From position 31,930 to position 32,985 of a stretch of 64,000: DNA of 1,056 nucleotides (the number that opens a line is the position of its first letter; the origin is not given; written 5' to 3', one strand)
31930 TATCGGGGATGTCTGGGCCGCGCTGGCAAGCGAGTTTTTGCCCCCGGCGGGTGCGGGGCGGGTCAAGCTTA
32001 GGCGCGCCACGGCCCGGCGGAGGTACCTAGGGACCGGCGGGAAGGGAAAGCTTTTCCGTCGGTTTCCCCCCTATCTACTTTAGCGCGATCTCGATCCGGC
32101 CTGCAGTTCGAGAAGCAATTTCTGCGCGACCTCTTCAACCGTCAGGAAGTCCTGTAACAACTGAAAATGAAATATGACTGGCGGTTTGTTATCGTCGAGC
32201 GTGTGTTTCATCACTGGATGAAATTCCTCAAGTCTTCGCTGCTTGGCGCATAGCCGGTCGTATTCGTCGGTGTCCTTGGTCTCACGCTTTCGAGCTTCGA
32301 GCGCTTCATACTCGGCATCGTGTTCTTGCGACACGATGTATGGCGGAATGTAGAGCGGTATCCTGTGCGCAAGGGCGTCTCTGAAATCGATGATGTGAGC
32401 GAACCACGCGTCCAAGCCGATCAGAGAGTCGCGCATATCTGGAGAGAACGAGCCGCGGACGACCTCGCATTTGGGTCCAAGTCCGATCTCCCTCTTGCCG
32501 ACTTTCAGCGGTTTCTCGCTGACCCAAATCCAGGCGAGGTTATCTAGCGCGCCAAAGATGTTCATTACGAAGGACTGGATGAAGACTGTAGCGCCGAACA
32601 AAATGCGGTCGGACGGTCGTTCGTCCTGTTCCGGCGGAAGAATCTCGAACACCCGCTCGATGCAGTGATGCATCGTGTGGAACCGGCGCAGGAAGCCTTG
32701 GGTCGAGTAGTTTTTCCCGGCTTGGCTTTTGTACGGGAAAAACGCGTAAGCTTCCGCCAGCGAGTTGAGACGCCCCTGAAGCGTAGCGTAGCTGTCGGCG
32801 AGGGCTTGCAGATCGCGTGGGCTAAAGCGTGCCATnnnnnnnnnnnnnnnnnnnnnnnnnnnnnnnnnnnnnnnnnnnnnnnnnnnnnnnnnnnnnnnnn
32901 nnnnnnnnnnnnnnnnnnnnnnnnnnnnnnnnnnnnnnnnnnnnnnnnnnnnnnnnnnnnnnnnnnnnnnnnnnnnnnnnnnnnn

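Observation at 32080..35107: Three consecutive, architecturally different HEPN-motif genes: candidate new defence system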

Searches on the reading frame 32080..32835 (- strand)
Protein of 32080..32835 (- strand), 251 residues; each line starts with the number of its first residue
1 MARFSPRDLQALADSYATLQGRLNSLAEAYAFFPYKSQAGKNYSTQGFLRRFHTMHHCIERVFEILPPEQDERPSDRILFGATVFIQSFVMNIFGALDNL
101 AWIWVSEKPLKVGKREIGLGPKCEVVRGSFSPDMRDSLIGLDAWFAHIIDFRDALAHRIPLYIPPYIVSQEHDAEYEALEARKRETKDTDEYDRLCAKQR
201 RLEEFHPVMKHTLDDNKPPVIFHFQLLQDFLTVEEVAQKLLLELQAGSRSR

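Call 4: search_protein_families(library=pfam, proteins=[window:32080-32835:-], max_evalue=1)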
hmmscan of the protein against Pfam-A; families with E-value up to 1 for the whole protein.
window:32080-32835:- (251 aa): 1 family
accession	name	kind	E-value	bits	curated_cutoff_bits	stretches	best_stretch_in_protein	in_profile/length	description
PF11712.13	Vma12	-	0.00031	21.2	25.5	1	159-204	6-48/137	Endoplasmic reticulum-based factor for assembly of V-ATPase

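Call 5: search_protein_families(library=padloc, proteins=[window:32080-32835:-], max_evalue=1)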
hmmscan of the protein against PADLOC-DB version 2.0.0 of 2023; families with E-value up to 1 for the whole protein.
window:32080-32835:- (251 aa): 0 families

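Call 6: search_protein_families(library=ncbifam, proteins=[window:32080-32835:-], max_evalue=1)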
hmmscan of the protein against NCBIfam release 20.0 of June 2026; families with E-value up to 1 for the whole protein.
window:32080-32835:- (251 aa): 0 families

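Call 8: search_solved_structures(query=window:32080-32835:-, max_evalue=10)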
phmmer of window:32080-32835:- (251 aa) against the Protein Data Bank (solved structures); distinct sequences matched with E-value up to 10: 2.
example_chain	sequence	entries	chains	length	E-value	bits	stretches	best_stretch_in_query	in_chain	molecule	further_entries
3k41_A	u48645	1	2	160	0.91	12.5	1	187-236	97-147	Cation-dependent mannose-6-phosphate receptor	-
3k42_A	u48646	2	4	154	0.92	12.5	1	187-235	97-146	Cation-dependent mannose-6-phosphate receptor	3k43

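Call 17: find_homologous_proteins(query=window:32080-32835:-)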
Query window:32080-32835:- (251 aa): 1135 proteins with E <= 0.001 among 1829 candidates; the best 120 are listed.
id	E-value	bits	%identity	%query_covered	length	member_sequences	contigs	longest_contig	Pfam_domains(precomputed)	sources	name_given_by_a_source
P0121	2.1e-167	573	100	100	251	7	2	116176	-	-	-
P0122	1.2e-129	449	77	98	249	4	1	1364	-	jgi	jgi:hypothetical protein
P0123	1.3e-123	430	74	100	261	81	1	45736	-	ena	-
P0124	7.8e-123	427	73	100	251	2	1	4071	-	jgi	jgi:hypothetical protein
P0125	7.6e-117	408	73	94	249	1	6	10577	-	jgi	jgi:hypothetical protein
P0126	1.2e-115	404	71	100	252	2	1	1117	-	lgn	-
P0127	8.1e-113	394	69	99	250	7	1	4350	-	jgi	jgi:hypothetical protein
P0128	4.0e-112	392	69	99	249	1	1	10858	-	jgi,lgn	jgi:hypothetical protein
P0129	7.9e-110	385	67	100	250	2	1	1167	-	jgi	jgi:hypothetical protein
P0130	1.5e-109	384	68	99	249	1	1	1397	-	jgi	jgi:hypothetical protein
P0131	7.5e-109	381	67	99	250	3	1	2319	-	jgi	jgi:hypothetical protein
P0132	6.3e-107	375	66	96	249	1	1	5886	-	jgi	jgi:hypothetical protein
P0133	3.1e-106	373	67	98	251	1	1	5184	-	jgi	jgi:hypothetical protein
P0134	7.1e-105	368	66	99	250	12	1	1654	-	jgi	jgi:hypothetical protein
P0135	1.4e-104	367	66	98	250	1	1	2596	-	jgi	jgi:hypothetical protein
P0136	1.4e-104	367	67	97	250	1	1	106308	-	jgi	jgi:hypothetical protein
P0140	7.2e-102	358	63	99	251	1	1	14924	-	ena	-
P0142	6.2e-101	355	63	98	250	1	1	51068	-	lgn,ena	-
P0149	5.7e-93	329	63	97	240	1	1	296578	-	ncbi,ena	-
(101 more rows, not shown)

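Call 73: find_encoding_contigs(protein=P0123, flank=5000, max_places=1)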
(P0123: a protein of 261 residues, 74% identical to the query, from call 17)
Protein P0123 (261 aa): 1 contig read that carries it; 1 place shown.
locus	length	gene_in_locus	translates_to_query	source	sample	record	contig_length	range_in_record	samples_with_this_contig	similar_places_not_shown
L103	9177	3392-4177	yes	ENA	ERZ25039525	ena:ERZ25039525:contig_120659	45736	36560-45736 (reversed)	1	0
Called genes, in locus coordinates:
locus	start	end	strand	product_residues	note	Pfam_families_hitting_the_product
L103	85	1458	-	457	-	PF05598:DUF772, PF01609:DDE_Tnp_1, PF13751:DDE_Tnp_1_6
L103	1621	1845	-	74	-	-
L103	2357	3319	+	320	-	-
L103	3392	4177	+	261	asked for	-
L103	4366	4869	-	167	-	-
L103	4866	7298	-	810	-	PF09250:Prim-Pol, PF13481:AAA_25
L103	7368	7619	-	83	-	-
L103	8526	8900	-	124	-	-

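Call 74: find_encoding_contigs(protein=P0136, flank=5000, max_places=1)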
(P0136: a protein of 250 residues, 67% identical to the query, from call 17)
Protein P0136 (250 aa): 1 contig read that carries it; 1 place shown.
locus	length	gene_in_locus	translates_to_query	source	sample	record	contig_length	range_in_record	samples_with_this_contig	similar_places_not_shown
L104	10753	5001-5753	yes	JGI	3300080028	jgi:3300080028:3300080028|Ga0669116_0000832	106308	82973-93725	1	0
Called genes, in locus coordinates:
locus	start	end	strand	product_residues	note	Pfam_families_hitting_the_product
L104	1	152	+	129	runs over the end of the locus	-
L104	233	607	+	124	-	-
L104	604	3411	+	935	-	-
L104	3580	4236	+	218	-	-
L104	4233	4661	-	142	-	PF11969:DcpS_C, PF01230:HIT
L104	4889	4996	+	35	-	-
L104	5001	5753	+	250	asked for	-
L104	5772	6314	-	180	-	-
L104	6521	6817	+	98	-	-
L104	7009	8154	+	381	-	-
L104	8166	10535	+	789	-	-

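Call 94: search_dna_similar(query=window:32080-32835:-, collection=plasmids, mode=protein, max_rows=15)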
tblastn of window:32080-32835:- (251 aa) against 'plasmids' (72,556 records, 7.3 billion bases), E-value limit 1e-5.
Records with a match: 10; places in all: 10; records where one place covers at least 80% of the query: 7.
Best place of each record, by identity: <60% 10.
By first word of the organism name: Sinorhizobium 3; Bradyrhizobium 2; Rhizobium 1; Polymorphobacter 1; Blastomonas 1; Aminobacter 1; Mesorhizobium 1.
By predicted mobility (MOB-suite, as given by PLSDB): conjugative 8; non-mobilizable 2.
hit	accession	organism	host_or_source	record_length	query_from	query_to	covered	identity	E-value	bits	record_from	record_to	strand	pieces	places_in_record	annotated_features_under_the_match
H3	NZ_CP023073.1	Sinorhizobium fredii CCBAU 83666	G.max,nodule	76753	4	244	96%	42.0%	4e-51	186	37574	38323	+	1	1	hypothetical protein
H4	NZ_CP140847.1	Rhizobium johnstonii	Trifolium pratense,whole organism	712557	4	250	98%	37.9%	3e-45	168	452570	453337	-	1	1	hypothetical protein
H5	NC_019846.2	Sinorhizobium meliloti GR4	-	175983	2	244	97%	38.5%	5e-50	182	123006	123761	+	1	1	hypothetical protein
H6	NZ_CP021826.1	Sinorhizobium meliloti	Medicago truncatula,Single Cell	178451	2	244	97%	38.5%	5e-50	182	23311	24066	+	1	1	hypothetical protein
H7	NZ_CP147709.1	Bradyrhizobium septentrionale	Glycine max,cell culture,Root nodule ...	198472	4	244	96%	38.5%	2e-46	172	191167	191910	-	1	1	hypothetical protein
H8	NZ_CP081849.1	Polymorphobacter megasporae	Megaspora,lichen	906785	4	246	97%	36.5%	5e-40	154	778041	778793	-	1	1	hypothetical protein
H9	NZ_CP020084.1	Blastomonas fulva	Cell culture,microcystis culture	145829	4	246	97%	35.3%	8e-42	159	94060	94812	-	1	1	hypothetical protein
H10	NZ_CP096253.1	Bradyrhizobium barranii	Glycine max cv. AC Glengarry,Cell ...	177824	62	244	73%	41.8%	1e-37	147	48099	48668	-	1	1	hypothetical protein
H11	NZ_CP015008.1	Aminobacter aminovorans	cell culture,soil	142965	86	211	50%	27.9%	6e-6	54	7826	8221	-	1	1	hypothetical protein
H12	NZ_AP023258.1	Mesorhizobium sp. L-2-11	Lotus japonicus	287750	35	102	27%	49.3%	4e-7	79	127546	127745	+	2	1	hypothetical protein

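Call 96: get_annotated_region(hit=H5, flank=5000)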
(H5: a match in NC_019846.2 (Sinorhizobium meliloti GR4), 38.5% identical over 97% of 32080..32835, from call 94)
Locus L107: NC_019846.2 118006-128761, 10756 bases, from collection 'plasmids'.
description: Sinorhizobium meliloti GR4 plasmid pRmeGR4a, complete sequence
organism: Sinorhizobium meliloti GR4 (NCBI taxid 1235461)
taxonomy: Bacteria; Pseudomonadota; Alphaproteobacteria; Hyphomicrobiales; Rhizobiaceae; Sinorhizobium; Sinorhizobium meliloti; Sinorhizobium meliloti GR4
host: -; source: -; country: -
typing (MOB-suite, as given by PLSDB): conjugative; replicon rep_cluster_546; relaxase MOBP; mating-pair formation MPF_T
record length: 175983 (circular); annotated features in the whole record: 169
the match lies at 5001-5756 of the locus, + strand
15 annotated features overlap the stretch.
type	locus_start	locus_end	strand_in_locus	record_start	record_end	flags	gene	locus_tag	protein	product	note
CDS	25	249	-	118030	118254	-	-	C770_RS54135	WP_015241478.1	hypothetical protein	-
CDS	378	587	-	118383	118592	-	-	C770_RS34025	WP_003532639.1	cold-shock protein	-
CDS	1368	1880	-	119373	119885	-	-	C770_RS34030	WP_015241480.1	hypothetical protein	-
CDS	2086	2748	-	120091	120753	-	-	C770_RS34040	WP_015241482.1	SOS response-associated peptidase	GO:0018142 - obsolete protein-DNA covalent cross-linking [Evidence IEA]; GO:0009432 - SOS response [Evidence IEA]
CDS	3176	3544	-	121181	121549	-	-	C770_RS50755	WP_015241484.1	hypothetical protein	-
CDS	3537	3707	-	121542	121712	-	-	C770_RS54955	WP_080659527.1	hypothetical protein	-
CDS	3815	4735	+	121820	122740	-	-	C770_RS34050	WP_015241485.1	DUF4238 domain-containing protein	-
CDS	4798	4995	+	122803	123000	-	-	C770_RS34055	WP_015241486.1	hypothetical protein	-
CDS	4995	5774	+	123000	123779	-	-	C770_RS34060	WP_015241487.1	hypothetical protein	-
CDS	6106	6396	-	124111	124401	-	-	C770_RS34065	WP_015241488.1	hypothetical protein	-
CDS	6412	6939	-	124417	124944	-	-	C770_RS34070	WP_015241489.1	helix-turn-helix transcriptional regulator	-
CDS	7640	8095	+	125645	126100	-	-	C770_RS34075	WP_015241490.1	hypothetical protein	-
CDS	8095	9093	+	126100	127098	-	-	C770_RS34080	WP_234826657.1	hypothetical protein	-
CDS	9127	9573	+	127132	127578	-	-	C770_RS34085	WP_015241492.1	hypothetical protein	-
CDS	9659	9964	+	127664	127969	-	-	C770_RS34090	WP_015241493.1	hypothetical protein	-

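Call 97: get_annotated_region(hit=H3, flank=5000)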
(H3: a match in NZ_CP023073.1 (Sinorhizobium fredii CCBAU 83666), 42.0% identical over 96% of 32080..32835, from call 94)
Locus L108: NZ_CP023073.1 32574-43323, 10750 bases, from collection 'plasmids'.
description: Sinorhizobium fredii CCBAU 83666 plasmid pSF83666d, complete sequence
organism: Sinorhizobium fredii CCBAU 83666 (NCBI taxid 1128334)
taxonomy: Bacteria; Pseudomonadota; Alphaproteobacteria; Hyphomicrobiales; Rhizobiaceae; Sinorhizobium; Sinorhizobium fredii; Sinorhizobium fredii CCBAU 83666
host: -; source: G.max,nodule; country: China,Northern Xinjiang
typing (MOB-suite, as given by PLSDB): conjugative; replicon rep_cluster_492; relaxase MOBP; mating-pair formation MPF_T
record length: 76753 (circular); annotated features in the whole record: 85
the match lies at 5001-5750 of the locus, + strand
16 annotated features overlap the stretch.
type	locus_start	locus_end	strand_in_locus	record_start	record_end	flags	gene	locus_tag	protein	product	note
CDS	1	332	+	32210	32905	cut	-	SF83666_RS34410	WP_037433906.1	thermonuclease family protein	-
CDS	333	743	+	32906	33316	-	-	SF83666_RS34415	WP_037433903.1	hypothetical protein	-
CDS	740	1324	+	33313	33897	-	-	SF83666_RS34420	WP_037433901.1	hypothetical protein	-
CDS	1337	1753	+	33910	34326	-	-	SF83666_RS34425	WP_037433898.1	hypothetical protein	-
CDS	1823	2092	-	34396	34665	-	-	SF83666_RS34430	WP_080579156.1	hypothetical protein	-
CDS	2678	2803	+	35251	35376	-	-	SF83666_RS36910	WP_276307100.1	hypothetical protein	-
CDS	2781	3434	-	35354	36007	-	-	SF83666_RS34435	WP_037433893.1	recombinase family protein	GO:0006310 - DNA recombination [Evidence IEA]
CDS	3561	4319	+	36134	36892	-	-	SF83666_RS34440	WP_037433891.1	abortive infection family protein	-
CDS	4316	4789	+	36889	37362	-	-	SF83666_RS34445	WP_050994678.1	hypothetical protein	-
CDS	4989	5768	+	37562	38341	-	-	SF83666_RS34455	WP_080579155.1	hypothetical protein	-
CDS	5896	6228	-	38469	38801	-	-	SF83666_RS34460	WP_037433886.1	hypothetical protein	-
CDS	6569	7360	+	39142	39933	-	-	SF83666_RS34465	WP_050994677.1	hypothetical protein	-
CDS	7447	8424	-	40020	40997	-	ligD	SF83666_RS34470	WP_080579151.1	non-homologous end-joining DNA ligase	GO:0006310 - DNA recombination [Evidence IEA]; GO:0006281 - DNA repair [Evidence IEA]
CDS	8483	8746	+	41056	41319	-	-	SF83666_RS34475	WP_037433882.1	hypothetical protein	-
CDS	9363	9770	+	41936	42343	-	-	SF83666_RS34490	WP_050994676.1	hypothetical protein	-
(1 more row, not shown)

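Call 110: find_encoding_contigs(protein=P0128, flank=4000, max_places=1)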
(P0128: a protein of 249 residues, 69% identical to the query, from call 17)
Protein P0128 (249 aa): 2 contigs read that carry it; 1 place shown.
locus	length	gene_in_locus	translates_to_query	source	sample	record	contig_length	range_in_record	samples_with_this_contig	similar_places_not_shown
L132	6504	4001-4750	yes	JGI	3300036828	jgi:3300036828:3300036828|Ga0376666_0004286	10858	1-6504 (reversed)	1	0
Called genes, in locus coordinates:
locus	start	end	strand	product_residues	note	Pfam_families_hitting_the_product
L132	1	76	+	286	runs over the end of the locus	PF13650:Asp_protease_2, PF13975:gag-asp_proteas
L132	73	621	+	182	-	PF02586:SRAP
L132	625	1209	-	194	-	-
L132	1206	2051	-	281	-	PF00702:Hydrolase, PF13419:HAD_2 (weak), PF13242:Hydrolase_like (weak)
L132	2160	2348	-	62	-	-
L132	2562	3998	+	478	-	-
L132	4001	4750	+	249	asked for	-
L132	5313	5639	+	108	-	-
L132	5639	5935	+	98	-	PF09509:Hypoth_Ymh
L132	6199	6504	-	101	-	?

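Call 111: find_encoding_contigs(protein=P0140, flank=4000, max_places=1)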
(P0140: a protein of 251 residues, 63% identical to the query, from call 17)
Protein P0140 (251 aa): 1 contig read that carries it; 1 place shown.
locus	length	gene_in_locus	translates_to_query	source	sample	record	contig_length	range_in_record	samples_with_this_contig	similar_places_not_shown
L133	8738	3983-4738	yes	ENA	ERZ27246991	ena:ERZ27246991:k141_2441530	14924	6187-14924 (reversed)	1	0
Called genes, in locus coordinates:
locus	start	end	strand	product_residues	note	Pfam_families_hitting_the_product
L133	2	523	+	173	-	?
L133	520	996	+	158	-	-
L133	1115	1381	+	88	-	-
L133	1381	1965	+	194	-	-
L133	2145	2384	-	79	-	-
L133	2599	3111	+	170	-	-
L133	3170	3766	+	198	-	PF27874:Mob_CxxC_CxxC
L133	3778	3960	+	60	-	-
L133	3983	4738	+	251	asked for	-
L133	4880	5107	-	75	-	PF13560:HTH_31, PF12844:HTH_19 (faint), PF01381:HTH_3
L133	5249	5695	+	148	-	-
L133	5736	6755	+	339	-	-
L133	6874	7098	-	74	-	-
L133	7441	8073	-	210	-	-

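Call 112: find_encoding_contigs(protein=P0142, flank=4000, max_places=1)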
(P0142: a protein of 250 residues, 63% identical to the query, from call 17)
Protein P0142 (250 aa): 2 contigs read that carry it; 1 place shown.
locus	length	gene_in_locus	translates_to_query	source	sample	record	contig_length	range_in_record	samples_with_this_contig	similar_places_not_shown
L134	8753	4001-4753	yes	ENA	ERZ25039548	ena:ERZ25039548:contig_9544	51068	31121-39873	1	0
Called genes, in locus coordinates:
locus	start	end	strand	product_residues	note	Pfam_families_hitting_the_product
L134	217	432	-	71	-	-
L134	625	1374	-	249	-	-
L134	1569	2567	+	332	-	PF01734:Patatin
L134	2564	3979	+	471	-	PF18144:SMODS (weak), PF21654:DncV-like_NTFase, PF18134:AGS_C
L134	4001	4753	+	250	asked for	-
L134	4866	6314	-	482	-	-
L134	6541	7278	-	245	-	PF01541:GIY-YIG (weak)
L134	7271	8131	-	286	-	-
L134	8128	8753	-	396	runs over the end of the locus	PF00145:DNA_methylase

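Call 113: find_encoding_contigs(protein=P0149, flank=4000, max_places=1)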
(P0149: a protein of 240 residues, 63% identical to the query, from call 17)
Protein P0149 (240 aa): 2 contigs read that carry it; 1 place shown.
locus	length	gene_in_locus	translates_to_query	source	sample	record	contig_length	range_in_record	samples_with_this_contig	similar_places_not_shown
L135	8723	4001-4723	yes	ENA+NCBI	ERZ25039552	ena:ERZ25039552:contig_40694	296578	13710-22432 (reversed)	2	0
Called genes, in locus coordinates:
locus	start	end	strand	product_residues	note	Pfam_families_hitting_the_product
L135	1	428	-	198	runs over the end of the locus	PF00106:adh_short, PF13561:adh_short_C2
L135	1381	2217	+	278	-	PF13103:TonB_2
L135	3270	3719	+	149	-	-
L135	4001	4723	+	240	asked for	-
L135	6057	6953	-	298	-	PF00126:HTH_1, PF13556:HTH_30 (weak), PF25213:HVO_A0261_N (weak), PF18024:HTH_50 (faint), PF03466:LysR_substrate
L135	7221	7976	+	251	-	PF23441:SDR, PF00106:adh_short, PF08659:KR, PF13561:adh_short_C2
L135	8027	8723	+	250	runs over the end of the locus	PF00106:adh_short, PF08659:KR, PF23441:SDR, PF13561:adh_short_C2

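Call 118: search_protein_families(library=phrogs, proteins=[window:32080-32835:-], max_evalue=0.01)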
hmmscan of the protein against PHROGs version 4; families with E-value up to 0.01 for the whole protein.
window:32080-32835:- (251 aa): 0 families

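Call 120: search_dna_similar(query=window:32080-32835:-, collection=phages, mode=protein, max_rows=10)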
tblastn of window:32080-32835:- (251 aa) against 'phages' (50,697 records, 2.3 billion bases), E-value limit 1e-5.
No match.
